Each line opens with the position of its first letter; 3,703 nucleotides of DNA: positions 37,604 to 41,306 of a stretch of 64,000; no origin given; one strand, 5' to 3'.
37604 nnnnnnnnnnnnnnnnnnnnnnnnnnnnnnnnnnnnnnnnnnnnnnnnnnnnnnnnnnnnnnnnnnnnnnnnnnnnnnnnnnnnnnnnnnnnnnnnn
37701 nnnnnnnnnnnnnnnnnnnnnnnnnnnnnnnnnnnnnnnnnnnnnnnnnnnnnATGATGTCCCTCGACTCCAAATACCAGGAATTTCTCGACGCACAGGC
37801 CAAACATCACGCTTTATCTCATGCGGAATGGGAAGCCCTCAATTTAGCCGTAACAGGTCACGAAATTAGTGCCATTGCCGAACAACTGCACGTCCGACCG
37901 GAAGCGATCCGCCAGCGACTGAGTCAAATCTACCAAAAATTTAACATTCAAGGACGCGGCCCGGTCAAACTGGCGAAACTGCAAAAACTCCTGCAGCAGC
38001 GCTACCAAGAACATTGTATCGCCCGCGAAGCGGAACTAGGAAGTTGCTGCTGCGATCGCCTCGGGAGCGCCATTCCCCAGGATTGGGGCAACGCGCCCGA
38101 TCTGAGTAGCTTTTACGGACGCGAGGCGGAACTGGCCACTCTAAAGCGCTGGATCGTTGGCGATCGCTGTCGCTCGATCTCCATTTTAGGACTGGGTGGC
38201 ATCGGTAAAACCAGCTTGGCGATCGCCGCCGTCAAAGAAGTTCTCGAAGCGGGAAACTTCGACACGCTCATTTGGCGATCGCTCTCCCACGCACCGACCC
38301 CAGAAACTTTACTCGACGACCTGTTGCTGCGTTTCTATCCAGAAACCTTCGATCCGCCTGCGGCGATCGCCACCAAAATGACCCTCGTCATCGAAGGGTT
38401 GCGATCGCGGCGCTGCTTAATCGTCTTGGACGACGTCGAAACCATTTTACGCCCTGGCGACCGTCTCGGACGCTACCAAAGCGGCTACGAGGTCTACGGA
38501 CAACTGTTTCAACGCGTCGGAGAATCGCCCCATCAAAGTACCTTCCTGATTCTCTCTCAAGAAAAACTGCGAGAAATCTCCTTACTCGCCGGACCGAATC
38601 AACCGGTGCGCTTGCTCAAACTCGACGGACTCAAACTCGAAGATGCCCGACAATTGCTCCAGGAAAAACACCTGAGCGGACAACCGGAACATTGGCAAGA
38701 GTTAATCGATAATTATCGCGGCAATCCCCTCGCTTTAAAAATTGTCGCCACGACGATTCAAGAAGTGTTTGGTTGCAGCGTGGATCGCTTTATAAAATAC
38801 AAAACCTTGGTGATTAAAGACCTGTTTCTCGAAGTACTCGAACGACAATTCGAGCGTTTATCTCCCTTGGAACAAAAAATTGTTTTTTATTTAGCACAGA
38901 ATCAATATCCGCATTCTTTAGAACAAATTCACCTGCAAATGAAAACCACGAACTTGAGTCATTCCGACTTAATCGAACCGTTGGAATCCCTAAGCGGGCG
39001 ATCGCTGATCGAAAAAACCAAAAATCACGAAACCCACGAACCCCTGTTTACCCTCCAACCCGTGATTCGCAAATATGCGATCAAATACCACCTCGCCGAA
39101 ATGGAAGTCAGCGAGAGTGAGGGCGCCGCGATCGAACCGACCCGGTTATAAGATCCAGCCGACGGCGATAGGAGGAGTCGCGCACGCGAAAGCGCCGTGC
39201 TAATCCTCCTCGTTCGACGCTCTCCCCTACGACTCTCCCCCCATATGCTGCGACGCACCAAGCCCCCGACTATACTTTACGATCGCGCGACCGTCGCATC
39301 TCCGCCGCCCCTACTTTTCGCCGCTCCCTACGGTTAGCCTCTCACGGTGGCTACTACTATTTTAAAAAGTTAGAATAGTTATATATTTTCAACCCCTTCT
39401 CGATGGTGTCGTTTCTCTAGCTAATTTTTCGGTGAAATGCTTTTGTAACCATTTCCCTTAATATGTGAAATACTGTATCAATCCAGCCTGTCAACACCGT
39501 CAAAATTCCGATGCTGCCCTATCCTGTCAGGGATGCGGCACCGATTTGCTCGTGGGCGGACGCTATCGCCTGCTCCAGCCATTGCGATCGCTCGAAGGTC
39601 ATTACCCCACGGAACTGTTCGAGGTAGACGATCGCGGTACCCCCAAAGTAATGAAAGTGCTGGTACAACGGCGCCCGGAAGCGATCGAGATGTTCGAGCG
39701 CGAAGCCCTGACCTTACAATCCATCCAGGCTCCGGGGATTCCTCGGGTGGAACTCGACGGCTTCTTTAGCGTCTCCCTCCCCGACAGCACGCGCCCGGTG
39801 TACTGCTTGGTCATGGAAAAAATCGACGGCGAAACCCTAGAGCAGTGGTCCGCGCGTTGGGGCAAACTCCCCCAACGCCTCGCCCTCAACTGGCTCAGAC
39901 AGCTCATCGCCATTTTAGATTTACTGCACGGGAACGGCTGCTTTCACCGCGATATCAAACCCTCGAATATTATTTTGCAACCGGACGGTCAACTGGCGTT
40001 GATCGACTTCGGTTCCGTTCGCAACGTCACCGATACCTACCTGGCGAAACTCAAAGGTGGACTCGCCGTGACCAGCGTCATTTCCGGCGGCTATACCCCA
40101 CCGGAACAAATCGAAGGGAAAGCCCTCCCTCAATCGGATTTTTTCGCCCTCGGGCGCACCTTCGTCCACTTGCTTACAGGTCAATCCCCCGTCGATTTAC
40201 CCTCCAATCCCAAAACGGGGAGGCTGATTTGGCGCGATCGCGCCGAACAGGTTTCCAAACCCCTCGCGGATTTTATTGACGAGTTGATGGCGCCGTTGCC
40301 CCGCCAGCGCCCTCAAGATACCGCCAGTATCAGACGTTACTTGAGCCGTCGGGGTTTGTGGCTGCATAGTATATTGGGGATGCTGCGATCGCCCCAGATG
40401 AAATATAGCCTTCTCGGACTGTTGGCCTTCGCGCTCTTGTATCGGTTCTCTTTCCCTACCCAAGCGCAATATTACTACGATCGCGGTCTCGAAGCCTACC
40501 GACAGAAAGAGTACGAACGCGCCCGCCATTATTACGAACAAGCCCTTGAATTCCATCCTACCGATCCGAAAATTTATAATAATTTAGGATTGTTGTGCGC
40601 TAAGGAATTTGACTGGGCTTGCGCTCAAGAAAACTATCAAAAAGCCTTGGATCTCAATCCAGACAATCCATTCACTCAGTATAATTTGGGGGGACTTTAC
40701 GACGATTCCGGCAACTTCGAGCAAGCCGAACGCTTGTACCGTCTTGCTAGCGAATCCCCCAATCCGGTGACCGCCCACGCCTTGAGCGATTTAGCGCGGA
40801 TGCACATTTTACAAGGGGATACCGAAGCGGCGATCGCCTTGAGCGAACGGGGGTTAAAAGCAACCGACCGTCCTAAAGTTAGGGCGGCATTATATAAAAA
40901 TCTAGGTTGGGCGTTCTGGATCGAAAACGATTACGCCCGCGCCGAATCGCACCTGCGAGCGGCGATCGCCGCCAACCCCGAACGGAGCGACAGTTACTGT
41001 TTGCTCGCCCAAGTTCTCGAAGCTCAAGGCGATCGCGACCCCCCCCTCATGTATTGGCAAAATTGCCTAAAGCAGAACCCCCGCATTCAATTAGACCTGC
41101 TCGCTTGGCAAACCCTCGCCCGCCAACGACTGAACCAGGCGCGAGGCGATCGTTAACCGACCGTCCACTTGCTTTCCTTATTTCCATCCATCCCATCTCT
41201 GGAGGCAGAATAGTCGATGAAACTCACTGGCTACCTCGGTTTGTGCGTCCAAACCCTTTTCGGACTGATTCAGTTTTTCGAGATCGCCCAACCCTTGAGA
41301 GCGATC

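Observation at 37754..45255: LuxR-HTH-NB-ARC STAND ATPase, Ser/Thr kinase-TPR, Cys-rich hypothetical, TPR-CHAT protease and small zinc-ribbon protein clustered together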

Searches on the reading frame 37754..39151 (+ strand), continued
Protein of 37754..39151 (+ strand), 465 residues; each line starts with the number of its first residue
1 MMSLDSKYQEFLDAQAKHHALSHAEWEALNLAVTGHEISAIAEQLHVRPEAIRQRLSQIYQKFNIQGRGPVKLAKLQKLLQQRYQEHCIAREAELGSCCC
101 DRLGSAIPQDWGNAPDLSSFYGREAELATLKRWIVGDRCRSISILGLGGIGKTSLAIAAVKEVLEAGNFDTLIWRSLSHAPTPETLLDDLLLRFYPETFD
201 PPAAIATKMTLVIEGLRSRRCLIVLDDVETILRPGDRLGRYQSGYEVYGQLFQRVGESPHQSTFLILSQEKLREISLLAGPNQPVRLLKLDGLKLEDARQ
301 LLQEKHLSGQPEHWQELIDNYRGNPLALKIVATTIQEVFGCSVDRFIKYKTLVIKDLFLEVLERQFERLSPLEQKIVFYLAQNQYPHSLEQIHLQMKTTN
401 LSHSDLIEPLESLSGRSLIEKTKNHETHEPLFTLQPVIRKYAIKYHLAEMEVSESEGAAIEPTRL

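Call 103: fold_search(model_id=the predicted structure, library=pdb)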
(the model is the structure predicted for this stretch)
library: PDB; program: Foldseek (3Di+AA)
matches with E <= 10: 1773; with E <= 0.001: 690
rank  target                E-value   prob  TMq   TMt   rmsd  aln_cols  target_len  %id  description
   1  9h2l_A                2.8e-13  1.00  0.53  0.31  20.8       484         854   18  Cryo-EM structure of an octameric G10-resistosome from wheat (released 2025-09-24)
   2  9ria_B                5.2e-13  1.00  0.51  0.30  19.6       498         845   17  Cryo-EM structure of tomato NRC3-AVRcap1b complex (released 2025-07-23)
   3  7xc2_A                7.2e-13  1.00  0.48  0.28  21.1       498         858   16  Cryo EM structure of oligomeric complex formed by wheat CNL Sr35 and the effector AvrSr35 of the wheat stem rust patho (released 2022-09-21)
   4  6j6i_C                1.5e-12  1.00  0.51  0.32  18.6       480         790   16  Reconstitution and structure of a plant NLR resistosome conferring immunity (released 2019-03-20)
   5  9ria_C                1.7e-12  1.00  0.51  0.30  19.2       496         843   15  Cryo-EM structure of tomato NRC3-AVRcap1b complex (released 2025-07-23)
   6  9ri9_B                2.1e-12  1.00  0.55  0.31  20.4       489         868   14  Cryo-EM structure of the tomato NRC3 hexameric resistosome (released 2025-07-23)
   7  6j5t_C                3.3e-12  1.00  0.51  0.31  18.3       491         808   15  Reconstitution and structure of a plant NLR resistosome conferring immunity (released 2019-03-20)
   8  9fp6_A                4.9e-12  1.00  0.48  0.32  18.7       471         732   16  Structure of the NbNRC2 hexameric resistosome (released 2024-07-03)
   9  9ria_A                5.8e-12  1.00  0.51  0.30  19.2       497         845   15  Cryo-EM structure of tomato NRC3-AVRcap1b complex (released 2025-07-23)
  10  9cc9_G                1.2e-11  1.00  0.54  0.31  20.5       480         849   16  Dodecameric state of the NRC4 resistosome (released 2024-09-11)
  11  9cc8_A                1.5e-11  1.00  0.52  0.31  20.2       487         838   15  Hexameric state of the NRC4 resistosome (released 2024-09-11)
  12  2a5y_B                2.1e-11  1.00  0.55  0.52  18.4       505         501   16  Structure of a CED-4/CED-9 complex (released 2005-10-11)
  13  7xx2_A                2.1e-11  1.00  0.50  0.30  17.8       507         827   15  Cryo-EM structure of Sr35 resistosome induced by AvrSr35 R381A (released 2022-11-02)
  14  7xe0_A                2.8e-11  1.00  0.51  0.30  18.0       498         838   15  Cryo-EM structure of plant NLR Sr35 resistosome (released 2022-09-28)
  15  8xuq_A                3.5e-11  1.00  0.38  0.21  25.0       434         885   15  Cryo-EM structure of tomato NRC2 tetramer (released 2024-05-22)
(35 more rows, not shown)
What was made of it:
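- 37754..39151 (+): Sensor-less STAND NTPase (465 aa): N-terminal LuxR/sigma-r4-like HTH bundle (aa 6-62, nt 37769-37939), long helix and flexible linker, then NB-ARC NBD-HD-WHD (aa 124-434, nt 38123-39055). No C-terminal repeats. Foldseek hits plant NLRs and CED-4 (call 103).
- On STAND NTPase, NB-ARC/AP-ATPase clade: Foldseek matches NLRs and CED-4 at E 1e-11 to 1e-13 (call 103).
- Closest known: CED-4. Same: It is among the best structural matches (E about 1e-11, call 103).
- CED-4 is a sensor-less NB-ARC controlled by a partner protein, and it is among the best structural matches (call 103).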

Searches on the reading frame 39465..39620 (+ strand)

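Call 18: search_protein_families(library=pfam, proteins=[window:39465-39620:+], max_evalue=10)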
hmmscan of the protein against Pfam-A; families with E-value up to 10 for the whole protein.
window:39465-39620:+ (52 aa): 2 families
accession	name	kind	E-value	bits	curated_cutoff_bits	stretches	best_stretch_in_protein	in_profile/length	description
PF22289.1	DmmA-like_C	-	0.0031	17.9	27.4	1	3-30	3-30/44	Dimethylamine monooxygenase subunit DmmA-like, C-terminal domain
PF12773.13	DZR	-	0.024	15.2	27.3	1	7-28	2-22/45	Double zinc ribbon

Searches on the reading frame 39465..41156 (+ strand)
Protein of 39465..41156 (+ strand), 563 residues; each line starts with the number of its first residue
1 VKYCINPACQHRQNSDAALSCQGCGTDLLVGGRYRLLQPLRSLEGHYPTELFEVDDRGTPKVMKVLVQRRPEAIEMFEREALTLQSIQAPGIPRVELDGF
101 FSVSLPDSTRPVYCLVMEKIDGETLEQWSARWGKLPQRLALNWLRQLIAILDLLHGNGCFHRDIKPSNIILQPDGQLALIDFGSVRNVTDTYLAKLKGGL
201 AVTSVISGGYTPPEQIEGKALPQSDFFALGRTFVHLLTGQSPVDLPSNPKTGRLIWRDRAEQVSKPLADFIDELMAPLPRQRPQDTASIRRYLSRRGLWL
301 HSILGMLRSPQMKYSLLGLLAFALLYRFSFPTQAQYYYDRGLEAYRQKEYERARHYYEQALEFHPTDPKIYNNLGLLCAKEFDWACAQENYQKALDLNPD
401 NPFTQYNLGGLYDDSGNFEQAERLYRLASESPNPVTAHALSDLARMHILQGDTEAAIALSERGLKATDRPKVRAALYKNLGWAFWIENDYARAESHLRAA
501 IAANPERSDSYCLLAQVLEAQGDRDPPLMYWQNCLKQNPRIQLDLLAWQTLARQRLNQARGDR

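Call 4: search_protein_families(library=pfam, proteins=[window:39465-41156:+], max_evalue=0.01)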
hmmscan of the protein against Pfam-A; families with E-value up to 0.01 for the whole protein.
window:39465-41156:+ (563 aa): 24 families
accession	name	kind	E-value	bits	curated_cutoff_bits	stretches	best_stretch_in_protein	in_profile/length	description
PF00069.31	Pkinase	-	1.5e-26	93.8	31.7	1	62-284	28-253/263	Protein kinase domain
PF07719.23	TPR_2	-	8.8e-21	72.7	27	3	334-367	1-34/34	Tetratricopeptide repeat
PF00515.34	TPR_1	-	2.7e-20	71.7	27.8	2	334-367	1-34/34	Tetratricopeptide repeat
PF13424.12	TPR_12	-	3.6e-19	69.1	30.1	3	370-429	5-72/77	Tetratricopeptide repeat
PF13432.12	TPR_16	-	1.3e-18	67.5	32.7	3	338-402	1-65/65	Tetratricopeptide repeat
PF14559.12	TPR_19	-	7.7e-18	65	25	2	381-429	4-52/68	Tetratricopeptide repeat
PF13181.12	TPR_8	-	6e-17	60.7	25.7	1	334-363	1-30/34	Tetratricopeptide repeat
PF13431.12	TPR_17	-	5.6e-16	57.8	24.4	2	391-422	2-33/34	Tetratricopeptide repeat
PF13414.12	TPR_11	-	1.4e-15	57.1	26.8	2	342-377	2-37/42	TPR repeat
PF13428.12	TPR_14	-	1.5e-15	56.6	23.5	2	337-375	4-42/44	Tetratricopeptide repeat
PF07714.23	PK_Tyr_Ser-Thr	-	6.1e-11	42.6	23.1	1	60-284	30-250/258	Protein tyrosine and serine/threonine kinase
PF13176.12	TPR_7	-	7.4e-11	41.7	27.9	0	406-427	3-24/36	Tetratricopeptide repeat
PF07721.20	TPR_4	-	1.5e-07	31.8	27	0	437-462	1-26/26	Tetratricopeptide repeat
PF23914.1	TPR_CcmH_CycH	-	1.5e-07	31.8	42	1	360-459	42-143/158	Cytochrome c-type biogenesis protein H TPR domain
PF06293.20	Kdo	-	3.5e-06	27.1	21.3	1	115-183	94-167/207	Lipopolysaccharide kinase (Kdo/WaaP) family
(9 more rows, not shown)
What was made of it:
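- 39465..41156 (+): Receptor-type Ser/Thr kinase (563 aa): 4-Cys zinc-ribbon prefix (aa 3-28, nt 39471-39548), Hanks kinase domain (about aa 35-295), predicted transmembrane segment (aa 314-330, nt 40404-40454), and an extracytoplasmic TPR array (aa 334 to about 545, nt 40464-41099). Pkinase 1.5e-26 plus TPR families (call 4).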

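Call 17: search_protein_families(library=ncbifam, proteins=[window:39465-41156:+], max_evalue=1)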
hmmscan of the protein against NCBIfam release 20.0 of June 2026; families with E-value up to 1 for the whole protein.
window:39465-41156:+ (563 aa): 58 families (the best 25 are shown)
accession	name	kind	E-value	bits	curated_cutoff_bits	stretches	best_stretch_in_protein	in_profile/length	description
NF033483.0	PknB_PASTA_kin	equivalog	4.2e-27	95.4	450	1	61-243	38-208/563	Stk1 family PASTA domain-containing Ser/Thr kinase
NF038150.1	lanthi_synth_IV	equivalog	1.5e-26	93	650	1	115-294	270-454/851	class IV lanthionine synthetase LanL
NF047741.1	antiphage_MADS6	equivalog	5e-23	81.5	460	2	107-294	267-458/612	methylation-associated defense system protein kinase MAD6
TIGR02917.1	PEP_TPR_lipo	equivalog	1.8e-17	62.6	312.2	1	345-541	442-634/899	XrtA/PEP-CTERM system TPR-repeat protein PrsT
TIGR02521.1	type_IV_pilW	equivalog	2.4e-17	63.3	154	2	333-466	30-164/234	type IV pilus biogenesis/stability protein PilW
NF033762.1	social_mot_Tgl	equivalog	3.5e-17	62.6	225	2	333-427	30-125/252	social motility TPR repeat lipoprotein Tgl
TIGR03903.1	TOMM_kin_cyc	equivalog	9.6e-16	56.8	705.75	2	114-243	55-189/1267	TOMM system kinase/cyclase fusion protein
NF040959.1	MamA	equivalog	2e-15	56.8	200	2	322-430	25-134/204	magnetosome protein MamA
NF033442.0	BREX_PglW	equivalog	3.3e-13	48.3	990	1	57-182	537-657/1391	BREX system serine/threonine kinase PglW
NF052427.1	StpK7MSMEG_1200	equivalog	3.6e-13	48.8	900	1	115-244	84-210/601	serine/threonine protein kinase StpK7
TIGR00540.1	TPR_hemY_coli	hypoth_equivalog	8.3e-13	47.8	142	2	351-428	309-385/385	heme biosynthesis-associated TPR protein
NF002725.1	PRK02603.1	equivalog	1.6e-12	47.8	143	1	333-421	34-125/173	photosystem I assembly protein Ycf3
NF053615.1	SerThrKinAfsKStmc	equivalog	2.5e-11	43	1300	1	120-283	94-255/809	protein serine/threonine kinase AfsK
NF038151.1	lanthi_synth_III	equivalog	1.5e-10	40.2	575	1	115-287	301-471/833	class III lanthionine synthetase LanKC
NF033758.1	gliding_GltE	equivalog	5.5e-10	38.8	225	1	334-516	86-264/411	adventurous gliding motility TPR repeat lipoprotein GltE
NF045510.1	4Cys_prefix_kin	domain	3.9e-09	36.6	24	1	3-28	1-26/26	4-Cys prefix domain-containing protein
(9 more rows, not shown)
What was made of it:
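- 39465..41156 (+): NF045510 at 36.6 bits against cut-off 24 (call 17).
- Checked: Kinase, 39465-41156(+), 563 aa: Pkinase E 1.5e-26, several TPR models (call 4), and NCBIfam 4Cys_prefix_kin at 36.6 bits against a cut-off of 24 (call 17).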

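Call 73: search_dna_similar(query=window:39465-41156:+, collection=plasmids, mode=protein, max_rows=60)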
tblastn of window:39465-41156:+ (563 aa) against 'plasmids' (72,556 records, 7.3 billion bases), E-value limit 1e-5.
In 1 record(s) the limit of 40 matching pieces per record was reached: places in those records are undercounted.
Records with a match: 643; places in all: 1014; records where one place covers at least 80% of the query: 57.
Best place of each record, by identity: <60% 643.
By first word of the organism name: Streptomyces 180; Nostoc 47; Rhodococcus 40; Rhizobium 35; Mycobacterium 33; Azospirillum 22; Leisingera 17; Bacillus 17; Acaryochloris 16; Pseudoalteromonas 10; and 109 more.
By predicted mobility (MOB-suite, as given by PLSDB): non-mobilizable 438; mobilizable 141; conjugative 64.
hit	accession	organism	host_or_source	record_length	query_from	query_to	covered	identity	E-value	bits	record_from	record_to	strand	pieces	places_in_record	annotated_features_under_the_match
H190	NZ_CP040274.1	Nostoc sp. C052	Blasia pusilla,pure culture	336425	3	538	95%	45.6%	1e-142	462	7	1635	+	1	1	serine/threonine-protein kinase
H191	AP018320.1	Nostoc sp. HK-01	-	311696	1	563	100%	42.8%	1e-141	459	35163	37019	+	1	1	serine/threonine protein kinase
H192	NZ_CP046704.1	Nostoc sp. ATCC 53789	-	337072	1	556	99%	42.4%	2e-136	445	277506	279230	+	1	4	serine/threonine-protein kinase | NB-ARC domain-containing protein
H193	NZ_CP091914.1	Nostoc sp. UHCC 0870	cell culture,Brackish water, ...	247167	1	535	95%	44.0%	2e-137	447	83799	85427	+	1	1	serine/threonine-protein kinase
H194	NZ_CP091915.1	Nostoc sp. UHCC 0870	cell culture,Brackish water, ...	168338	1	535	95%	44.0%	2e-137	447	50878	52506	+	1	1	serine/threonine-protein kinase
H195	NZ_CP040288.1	Nostoc sp. C057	Phaeoceros,pure culture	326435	1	556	99%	41.5%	4e-134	438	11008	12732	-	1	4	serine/threonine-protein kinase | ATP-binding protein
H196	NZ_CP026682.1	Nostoc sp. 'Peltigera membranacea cyanobiont' N6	Lichen thallus,Peltigera membranacea ...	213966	1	556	99%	41.1%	8e-137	446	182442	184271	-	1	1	protein kinase family protein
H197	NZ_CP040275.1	Nostoc sp. C052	Blasia pusilla,pure culture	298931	1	535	95%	41.5%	8e-133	434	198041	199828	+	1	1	serine/threonine-protein kinase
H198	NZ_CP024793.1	Nostoc flagelliforme CCNUN1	cell culture,desert soil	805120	1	558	99%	39.7%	2e-132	433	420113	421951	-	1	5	serine/threonine-protein kinase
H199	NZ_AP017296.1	Nostoc sp. NIES-3756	-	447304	3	561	99%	39.5%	2e-135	441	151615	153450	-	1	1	tetratricopeptide repeat protein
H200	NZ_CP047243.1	Trichormus variabilis 0441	cell culture,thermal spring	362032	3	561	99%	39.5%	1e-134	439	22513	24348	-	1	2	tetratricopeptide repeat protein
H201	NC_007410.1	Trichormus variabilis ATCC 29413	-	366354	3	561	99%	39.5%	1e-134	439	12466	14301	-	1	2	tetratricopeptide repeat protein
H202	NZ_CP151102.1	Nostoc sp. UHCC 0302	isolated culture,lake sediment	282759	3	556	98%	39.7%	5e-132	432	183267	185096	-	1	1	tetratricopeptide repeat protein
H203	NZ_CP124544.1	Halotia branconii CENA392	Monoisolate,Whale bone on the ...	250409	1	535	95%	41.0%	6e-127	417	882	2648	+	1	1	serine/threonine-protein kinase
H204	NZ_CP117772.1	Nostoc sp. UHCC 0926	whole organism,lichen surface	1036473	3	556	98%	39.5%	7e-125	411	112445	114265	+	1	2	none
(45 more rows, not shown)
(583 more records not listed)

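Call 89: search_protein_families(library=padloc, proteins=[window:39465-41156:+], max_evalue=0.001)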
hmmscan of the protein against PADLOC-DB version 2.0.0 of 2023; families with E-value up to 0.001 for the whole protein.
window:39465-41156:+ (563 aa): 35 families (the best 25 are shown)
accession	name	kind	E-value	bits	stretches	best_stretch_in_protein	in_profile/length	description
PDLC04051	PD-T4-6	-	2.1e-102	341.5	1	1-294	1-292/476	-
PDLC04044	PD-T4-6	-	1.2e-97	325.4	1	1-294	1-290/372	-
PDLC04062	PD-T4-6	-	2.6e-47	159.9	1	1-294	1-291/450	-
PDLC04045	PD-T4-6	-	3.2e-38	129.6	1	63-293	65-295/350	-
PDLC04042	PD-T4-6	-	1.1e-36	125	1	61-295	40-271/292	-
PDLC04138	mad6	-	1.2e-31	108.3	1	57-284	75-302/659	mads_6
PDLC03920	MkoA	-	5.2e-30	102.5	1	29-295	7-276/1112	-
PDLC04054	PD-T4-6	-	1.8e-28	98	1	58-285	38-262/347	-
PDLC04053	PD-T4-6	-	3.9e-28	96.8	1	61-248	40-216/311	-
PDLC04047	PD-T4-6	-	3.2e-24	83.6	1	64-247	42-216/327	-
PDLC04039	PD-T4-6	-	1.1e-23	82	1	58-245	42-217/458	-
PDLC04060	PD-T4-6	-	9.5e-23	78.8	1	61-244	39-210/486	-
PDLC04046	PD-T4-6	-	1.1e-22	78.8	1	57-183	37-163/427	-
PDLC04048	PD-T4-6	-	3e-22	77.5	1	60-244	41-213/354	-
PDLC04061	PD-T4-6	-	5.6e-22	76.9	1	112-243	94-223/510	-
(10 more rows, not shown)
